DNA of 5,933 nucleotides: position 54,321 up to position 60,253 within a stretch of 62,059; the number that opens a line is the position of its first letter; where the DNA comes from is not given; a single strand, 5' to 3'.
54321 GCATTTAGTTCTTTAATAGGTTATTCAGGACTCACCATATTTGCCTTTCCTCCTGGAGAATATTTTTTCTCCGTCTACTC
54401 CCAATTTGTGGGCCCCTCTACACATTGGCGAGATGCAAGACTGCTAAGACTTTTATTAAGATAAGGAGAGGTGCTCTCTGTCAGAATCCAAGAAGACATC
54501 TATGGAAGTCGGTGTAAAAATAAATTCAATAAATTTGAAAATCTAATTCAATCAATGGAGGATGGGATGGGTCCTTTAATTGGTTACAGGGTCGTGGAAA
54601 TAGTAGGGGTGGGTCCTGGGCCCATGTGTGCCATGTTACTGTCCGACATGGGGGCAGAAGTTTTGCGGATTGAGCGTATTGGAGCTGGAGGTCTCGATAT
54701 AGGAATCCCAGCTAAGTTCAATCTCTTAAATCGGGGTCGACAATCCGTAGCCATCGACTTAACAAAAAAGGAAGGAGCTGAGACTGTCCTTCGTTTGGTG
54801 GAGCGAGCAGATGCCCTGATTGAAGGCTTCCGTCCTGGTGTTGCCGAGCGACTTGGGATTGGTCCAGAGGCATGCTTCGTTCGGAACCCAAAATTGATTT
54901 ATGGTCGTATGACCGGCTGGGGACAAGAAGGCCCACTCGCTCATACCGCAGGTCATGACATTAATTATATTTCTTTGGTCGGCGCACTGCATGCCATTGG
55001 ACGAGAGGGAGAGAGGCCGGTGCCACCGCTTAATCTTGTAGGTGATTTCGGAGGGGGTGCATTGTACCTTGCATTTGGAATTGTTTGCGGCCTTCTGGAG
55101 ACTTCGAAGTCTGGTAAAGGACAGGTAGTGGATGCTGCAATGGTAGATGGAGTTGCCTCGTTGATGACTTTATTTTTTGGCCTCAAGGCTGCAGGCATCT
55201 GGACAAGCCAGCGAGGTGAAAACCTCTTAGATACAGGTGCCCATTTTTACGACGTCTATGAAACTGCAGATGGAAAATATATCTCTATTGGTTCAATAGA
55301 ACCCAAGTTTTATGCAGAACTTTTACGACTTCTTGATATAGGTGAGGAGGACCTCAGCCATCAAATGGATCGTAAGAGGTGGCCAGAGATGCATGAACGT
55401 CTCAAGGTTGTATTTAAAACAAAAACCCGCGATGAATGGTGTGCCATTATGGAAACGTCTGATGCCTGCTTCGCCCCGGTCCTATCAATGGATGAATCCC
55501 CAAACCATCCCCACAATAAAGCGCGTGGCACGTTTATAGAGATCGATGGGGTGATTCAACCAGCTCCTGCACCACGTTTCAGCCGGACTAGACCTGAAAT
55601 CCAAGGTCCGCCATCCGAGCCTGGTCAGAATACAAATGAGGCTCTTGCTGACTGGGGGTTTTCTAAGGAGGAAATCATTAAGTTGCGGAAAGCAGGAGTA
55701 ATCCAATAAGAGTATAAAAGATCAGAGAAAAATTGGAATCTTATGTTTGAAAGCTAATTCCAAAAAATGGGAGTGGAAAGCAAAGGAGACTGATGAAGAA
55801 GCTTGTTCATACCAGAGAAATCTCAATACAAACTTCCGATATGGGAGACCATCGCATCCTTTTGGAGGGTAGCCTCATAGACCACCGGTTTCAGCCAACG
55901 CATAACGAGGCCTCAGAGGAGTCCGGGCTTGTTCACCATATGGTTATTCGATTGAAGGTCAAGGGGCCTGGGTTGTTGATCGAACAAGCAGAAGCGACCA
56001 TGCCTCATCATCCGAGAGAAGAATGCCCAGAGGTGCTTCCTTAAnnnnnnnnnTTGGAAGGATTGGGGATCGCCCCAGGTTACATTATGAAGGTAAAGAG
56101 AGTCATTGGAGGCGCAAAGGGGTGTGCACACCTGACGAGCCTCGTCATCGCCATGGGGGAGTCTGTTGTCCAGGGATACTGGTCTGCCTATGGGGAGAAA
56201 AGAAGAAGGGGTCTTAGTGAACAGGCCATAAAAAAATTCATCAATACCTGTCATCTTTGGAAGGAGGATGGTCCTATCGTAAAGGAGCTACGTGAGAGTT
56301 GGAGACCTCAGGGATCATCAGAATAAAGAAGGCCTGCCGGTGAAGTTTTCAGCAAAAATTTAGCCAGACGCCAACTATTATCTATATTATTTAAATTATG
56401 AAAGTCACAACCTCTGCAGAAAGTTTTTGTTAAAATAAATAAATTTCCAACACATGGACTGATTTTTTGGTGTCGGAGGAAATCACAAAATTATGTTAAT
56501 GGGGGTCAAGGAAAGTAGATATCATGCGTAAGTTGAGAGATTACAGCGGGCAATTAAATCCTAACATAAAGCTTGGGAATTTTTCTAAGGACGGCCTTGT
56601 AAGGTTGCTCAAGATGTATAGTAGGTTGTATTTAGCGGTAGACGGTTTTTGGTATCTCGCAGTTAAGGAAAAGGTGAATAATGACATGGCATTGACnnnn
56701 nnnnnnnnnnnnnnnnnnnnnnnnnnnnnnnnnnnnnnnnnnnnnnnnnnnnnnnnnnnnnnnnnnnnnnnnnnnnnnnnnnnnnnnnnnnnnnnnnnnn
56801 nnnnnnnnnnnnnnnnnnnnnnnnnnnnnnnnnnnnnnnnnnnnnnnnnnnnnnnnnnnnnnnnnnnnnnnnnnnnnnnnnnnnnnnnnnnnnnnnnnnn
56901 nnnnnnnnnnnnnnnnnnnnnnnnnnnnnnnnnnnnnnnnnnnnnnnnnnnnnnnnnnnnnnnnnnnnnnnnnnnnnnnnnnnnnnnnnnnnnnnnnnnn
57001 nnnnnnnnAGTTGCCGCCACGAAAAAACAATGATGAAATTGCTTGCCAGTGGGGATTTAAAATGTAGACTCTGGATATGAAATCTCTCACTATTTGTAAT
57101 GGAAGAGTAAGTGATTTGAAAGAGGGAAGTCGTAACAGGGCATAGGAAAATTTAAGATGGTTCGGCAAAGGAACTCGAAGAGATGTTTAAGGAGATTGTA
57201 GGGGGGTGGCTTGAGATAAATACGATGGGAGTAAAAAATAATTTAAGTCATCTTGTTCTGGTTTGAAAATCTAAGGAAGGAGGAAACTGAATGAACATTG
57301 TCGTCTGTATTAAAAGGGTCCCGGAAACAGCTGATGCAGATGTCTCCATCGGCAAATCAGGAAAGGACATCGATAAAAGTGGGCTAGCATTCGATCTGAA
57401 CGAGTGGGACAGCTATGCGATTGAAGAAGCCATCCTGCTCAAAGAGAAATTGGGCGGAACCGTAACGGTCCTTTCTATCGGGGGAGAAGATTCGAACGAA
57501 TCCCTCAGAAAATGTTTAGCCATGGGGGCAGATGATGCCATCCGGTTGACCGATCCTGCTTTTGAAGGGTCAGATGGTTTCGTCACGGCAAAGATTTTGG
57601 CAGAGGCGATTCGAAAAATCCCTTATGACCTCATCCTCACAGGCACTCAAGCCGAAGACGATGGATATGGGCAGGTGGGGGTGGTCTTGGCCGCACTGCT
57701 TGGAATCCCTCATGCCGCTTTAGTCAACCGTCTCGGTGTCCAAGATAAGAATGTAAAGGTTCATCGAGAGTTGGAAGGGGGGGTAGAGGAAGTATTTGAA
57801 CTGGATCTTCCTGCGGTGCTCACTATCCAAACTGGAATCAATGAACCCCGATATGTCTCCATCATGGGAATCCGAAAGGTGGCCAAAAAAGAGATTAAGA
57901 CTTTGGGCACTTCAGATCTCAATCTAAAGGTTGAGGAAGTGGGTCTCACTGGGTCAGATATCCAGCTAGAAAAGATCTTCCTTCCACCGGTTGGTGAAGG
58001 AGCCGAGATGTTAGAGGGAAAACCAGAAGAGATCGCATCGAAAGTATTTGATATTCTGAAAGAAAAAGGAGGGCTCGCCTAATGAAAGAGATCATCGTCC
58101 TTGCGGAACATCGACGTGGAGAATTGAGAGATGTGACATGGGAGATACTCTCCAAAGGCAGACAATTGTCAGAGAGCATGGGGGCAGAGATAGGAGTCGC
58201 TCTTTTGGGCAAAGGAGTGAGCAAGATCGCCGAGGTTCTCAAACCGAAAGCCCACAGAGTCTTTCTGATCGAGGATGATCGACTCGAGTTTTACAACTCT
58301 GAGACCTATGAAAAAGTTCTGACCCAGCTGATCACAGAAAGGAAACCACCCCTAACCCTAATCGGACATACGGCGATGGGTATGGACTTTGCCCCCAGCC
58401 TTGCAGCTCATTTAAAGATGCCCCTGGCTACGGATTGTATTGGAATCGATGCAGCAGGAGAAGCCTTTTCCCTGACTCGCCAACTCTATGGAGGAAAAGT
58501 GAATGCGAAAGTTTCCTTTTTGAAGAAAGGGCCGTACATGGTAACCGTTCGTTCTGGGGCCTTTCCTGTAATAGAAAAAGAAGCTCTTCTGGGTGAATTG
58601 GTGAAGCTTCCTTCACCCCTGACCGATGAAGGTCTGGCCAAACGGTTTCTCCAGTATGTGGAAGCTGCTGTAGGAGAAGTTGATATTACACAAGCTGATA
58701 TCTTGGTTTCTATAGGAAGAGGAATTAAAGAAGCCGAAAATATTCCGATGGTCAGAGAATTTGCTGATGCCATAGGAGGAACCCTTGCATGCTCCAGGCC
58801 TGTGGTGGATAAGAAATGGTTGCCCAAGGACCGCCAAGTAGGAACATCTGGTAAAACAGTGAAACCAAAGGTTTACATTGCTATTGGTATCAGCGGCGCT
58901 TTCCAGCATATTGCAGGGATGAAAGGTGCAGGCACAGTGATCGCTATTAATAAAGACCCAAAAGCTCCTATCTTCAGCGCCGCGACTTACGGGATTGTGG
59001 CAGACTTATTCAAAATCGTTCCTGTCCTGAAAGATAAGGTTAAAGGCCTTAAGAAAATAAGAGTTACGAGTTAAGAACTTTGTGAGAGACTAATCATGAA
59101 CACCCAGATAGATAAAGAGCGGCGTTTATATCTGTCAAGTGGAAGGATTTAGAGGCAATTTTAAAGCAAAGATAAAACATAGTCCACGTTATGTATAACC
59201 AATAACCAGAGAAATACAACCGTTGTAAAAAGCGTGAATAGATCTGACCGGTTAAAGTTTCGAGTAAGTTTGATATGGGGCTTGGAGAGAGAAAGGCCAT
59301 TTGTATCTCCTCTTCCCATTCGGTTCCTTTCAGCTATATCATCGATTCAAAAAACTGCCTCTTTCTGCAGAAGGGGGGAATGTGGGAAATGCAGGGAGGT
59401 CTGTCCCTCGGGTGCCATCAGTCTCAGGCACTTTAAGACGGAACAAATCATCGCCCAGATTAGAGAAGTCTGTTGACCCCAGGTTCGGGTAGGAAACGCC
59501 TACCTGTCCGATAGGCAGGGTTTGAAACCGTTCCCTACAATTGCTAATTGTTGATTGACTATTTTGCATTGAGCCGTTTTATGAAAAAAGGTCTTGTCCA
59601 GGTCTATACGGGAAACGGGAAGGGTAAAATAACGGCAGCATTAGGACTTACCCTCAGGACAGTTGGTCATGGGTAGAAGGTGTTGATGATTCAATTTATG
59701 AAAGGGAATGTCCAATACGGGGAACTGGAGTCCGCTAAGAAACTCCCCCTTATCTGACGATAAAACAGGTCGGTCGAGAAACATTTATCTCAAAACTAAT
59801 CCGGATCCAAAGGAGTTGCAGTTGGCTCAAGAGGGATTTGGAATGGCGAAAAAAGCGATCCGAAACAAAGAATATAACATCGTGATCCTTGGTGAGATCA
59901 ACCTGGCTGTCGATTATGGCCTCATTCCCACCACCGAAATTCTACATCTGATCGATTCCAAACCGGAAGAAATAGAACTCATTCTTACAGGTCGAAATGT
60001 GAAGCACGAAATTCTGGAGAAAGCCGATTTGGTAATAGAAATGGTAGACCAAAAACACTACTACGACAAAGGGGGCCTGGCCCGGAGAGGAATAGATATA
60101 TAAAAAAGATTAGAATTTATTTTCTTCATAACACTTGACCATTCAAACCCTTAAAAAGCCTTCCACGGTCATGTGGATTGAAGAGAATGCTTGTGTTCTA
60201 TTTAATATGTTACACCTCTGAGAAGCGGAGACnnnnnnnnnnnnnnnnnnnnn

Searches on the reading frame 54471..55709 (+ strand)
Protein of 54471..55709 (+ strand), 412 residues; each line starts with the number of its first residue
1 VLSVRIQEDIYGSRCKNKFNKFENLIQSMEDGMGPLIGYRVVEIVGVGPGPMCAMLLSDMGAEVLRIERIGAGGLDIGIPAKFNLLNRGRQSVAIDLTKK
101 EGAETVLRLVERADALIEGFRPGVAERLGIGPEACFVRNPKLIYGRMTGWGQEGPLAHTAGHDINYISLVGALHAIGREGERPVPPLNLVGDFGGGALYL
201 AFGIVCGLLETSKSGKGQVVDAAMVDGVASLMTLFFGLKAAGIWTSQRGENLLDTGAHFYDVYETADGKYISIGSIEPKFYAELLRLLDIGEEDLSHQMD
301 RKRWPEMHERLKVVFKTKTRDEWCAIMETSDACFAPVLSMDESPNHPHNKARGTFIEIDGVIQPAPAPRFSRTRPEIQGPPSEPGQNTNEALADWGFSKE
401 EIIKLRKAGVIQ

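Call 3: search_protein_families(library=pfam, proteins=[window:54471-55709:+])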
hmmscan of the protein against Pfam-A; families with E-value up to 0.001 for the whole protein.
window:54471-55709:+ (412 aa): 1 family
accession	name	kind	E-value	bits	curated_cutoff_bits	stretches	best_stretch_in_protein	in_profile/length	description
PF02515.22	CoA_transf_3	-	1.6e-80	271.5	23.3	1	36-387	1-365/366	CoA-transferase family III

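Call 19: search_protein_families(library=ncbifam, proteins=[window:54471-55709:+], max_evalue=1e-10)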
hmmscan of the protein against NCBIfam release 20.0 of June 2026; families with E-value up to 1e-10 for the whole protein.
window:54471-55709:+ (412 aa): 6 families
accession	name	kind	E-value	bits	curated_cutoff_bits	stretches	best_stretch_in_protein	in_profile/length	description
NF003809.0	PRK05398.1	subfamily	7e-38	130.3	442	1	35-232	4-208/416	formyl-CoA transferase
NF008511.0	PRK11430.1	equivalog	4.6e-37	128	522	1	31-366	5-349/381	CoA:oxalate CoA-transferase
NF052585.1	SucGlutTfsCaiB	equivalog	7.7e-35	120.2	750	1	34-359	6-347/394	succinate--glutarate CoA-transferase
TIGR03253.1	oxalate_frc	equivalog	8.1e-35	120.3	504.2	1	35-232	3-207/416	formyl-CoA transferase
NF041294.1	Scnl_mescCoAtase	equivalog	3.5e-33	115.3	700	1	33-359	1-341/381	succinyl-CoA:mesaconate CoA-transferase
NF002914.1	PRK03525.1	equivalog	1.2e-24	87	413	1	33-411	7-397/400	L-carnitine CoA-transferase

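Call 43: search_solved_structures(query=window:54471-55709:+, max_evalue=1e-20)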
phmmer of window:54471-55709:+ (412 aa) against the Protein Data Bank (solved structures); distinct sequences matched with E-value up to 1e-20: 32.
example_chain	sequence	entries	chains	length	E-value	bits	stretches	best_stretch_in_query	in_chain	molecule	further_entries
8rmw_A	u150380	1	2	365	8.3e-121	407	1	34-395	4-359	Alpha-methylacyl-CoA racemase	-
9i2t_A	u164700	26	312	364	9e-121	406.9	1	34-395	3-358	Alpha-methylacyl-CoA racemase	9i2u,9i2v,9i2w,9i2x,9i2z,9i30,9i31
1x74_A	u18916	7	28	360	1e-120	406.8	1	34-395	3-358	2-methylacyl-CoA racemase | probable alpha-methylacyl-CoA racemase MCR | PROBABLE ALPHA-METHYLACYL-COA RACEMASE MCR (2-METHYLACYL-COA RACEMASE) (2-ARYLPROPIONYL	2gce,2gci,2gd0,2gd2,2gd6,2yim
8rp5_A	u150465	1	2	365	5.6e-120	404.3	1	34-395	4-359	Alpha-methylacyl-CoA racemase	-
8rp4_A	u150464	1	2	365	1.1e-119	403.3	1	34-395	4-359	Alpha-methylacyl-CoA racemase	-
8rp3_A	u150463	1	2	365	2.2e-119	402.4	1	34-395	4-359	Alpha-methylacyl-CoA racemase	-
2g04_A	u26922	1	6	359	2.9e-105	355.8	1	34-381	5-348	PROBABLE FATTY-ACID-CoA RACEMASE FAR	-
9br6_A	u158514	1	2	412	1.4e-36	129.6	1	30-411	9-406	Succinate--hydroxymethylglutarate CoA-transferase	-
9br7_A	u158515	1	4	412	2.4e-36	128.8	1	30-411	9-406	Succinate--hydroxymethylglutarate CoA-transferase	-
5yiy_A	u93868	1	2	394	1.7e-34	122.7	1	34-349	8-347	CoA transferase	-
5yit_A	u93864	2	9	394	2.1e-34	122.4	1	34-349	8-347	CoA transferase III | Uncharacterized protein Rv3272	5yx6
4hl6_A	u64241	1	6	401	1.3e-33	119.9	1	31-371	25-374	Uncharacterized protein YfdE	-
3ubm_A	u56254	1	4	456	5.1e-29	104.7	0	31-232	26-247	Formyl-CoA:oxalate CoA-transferase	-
1pqy_A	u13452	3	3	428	1.4e-28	103.2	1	35-232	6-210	Hypothetical protein yfdW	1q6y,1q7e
1pt5_A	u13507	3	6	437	1.4e-28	103.2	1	34-232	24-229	Hypothetical protein yfdW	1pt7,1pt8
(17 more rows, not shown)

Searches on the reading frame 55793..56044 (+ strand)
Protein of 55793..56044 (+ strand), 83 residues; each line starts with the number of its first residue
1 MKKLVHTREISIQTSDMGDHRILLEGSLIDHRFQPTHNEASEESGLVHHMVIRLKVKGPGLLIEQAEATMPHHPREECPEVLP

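Call 10: search_protein_families(library=pfam, proteins=[window:55793-56044:+])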
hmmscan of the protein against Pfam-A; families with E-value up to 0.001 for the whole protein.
window:55793-56044:+ (83 aa): 1 family
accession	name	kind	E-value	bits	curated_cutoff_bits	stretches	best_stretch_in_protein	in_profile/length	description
PF11136.13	DUF2889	-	2.3e-11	44.4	25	1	6-81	1-77/123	Protein of unknown function (DUF2889)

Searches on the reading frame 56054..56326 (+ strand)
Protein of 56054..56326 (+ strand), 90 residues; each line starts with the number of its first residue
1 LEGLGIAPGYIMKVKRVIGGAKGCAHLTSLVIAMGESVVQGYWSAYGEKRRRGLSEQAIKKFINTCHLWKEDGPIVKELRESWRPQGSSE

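Call 10: search_protein_families(library=pfam, proteins=[window:56054-56326:+])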
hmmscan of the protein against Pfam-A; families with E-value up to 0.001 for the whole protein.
window:56054-56326:+ (90 aa): 1 family
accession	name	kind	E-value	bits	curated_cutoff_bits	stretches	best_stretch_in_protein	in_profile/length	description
PF11136.13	DUF2889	-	2.1e-06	28.4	25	1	1-40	84-123/123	Protein of unknown function (DUF2889)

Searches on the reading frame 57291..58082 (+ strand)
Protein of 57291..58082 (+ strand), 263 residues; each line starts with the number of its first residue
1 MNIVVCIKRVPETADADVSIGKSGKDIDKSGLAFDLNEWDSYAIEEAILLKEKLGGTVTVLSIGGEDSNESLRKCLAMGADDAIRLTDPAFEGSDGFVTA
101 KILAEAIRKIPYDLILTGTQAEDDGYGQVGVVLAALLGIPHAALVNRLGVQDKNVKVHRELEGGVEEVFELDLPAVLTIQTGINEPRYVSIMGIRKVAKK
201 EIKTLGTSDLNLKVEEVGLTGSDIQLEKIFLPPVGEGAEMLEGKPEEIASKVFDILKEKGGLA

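Call 10: search_protein_families(library=pfam, proteins=[window:57291-58082:+])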
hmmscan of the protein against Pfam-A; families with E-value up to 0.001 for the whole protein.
window:57291-58082:+ (263 aa): 1 family
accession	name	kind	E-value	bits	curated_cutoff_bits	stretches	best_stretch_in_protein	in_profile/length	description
PF01012.27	ETF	-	1.2e-43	149.5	26.7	1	30-206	7-177/181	Electron transfer flavoprotein domain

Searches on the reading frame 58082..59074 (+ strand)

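Call 10: search_protein_families(library=pfam, proteins=[window:58082-59074:+])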
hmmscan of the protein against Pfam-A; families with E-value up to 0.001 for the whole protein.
window:58082-59074:+ (330 aa): 2 families
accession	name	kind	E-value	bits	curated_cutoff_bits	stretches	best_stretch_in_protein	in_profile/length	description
PF01012.27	ETF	-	1.1e-37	130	26.7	1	5-165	2-164/181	Electron transfer flavoprotein domain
PF00766.25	ETF_alpha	-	1.3e-36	124.8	27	1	201-281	1-81/81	Electron transfer flavoprotein FAD-binding domain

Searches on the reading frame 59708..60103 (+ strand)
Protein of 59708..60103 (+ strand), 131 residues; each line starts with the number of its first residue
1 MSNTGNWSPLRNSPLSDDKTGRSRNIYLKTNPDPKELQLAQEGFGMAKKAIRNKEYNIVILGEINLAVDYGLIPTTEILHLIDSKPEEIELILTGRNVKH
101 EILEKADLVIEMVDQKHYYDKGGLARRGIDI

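Call 10: search_protein_families(library=pfam, proteins=[window:59708-60103:+])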
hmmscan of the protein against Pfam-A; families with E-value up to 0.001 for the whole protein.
window:59708-60103:+ (131 aa): 1 family
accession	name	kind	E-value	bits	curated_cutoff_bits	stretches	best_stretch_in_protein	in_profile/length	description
PF02572.21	CobA_CobO_BtuR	-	7.7e-30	104.8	25.7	1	27-130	68-171/172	ATP:corrinoid adenosyltransferase BtuR/CobO/CobP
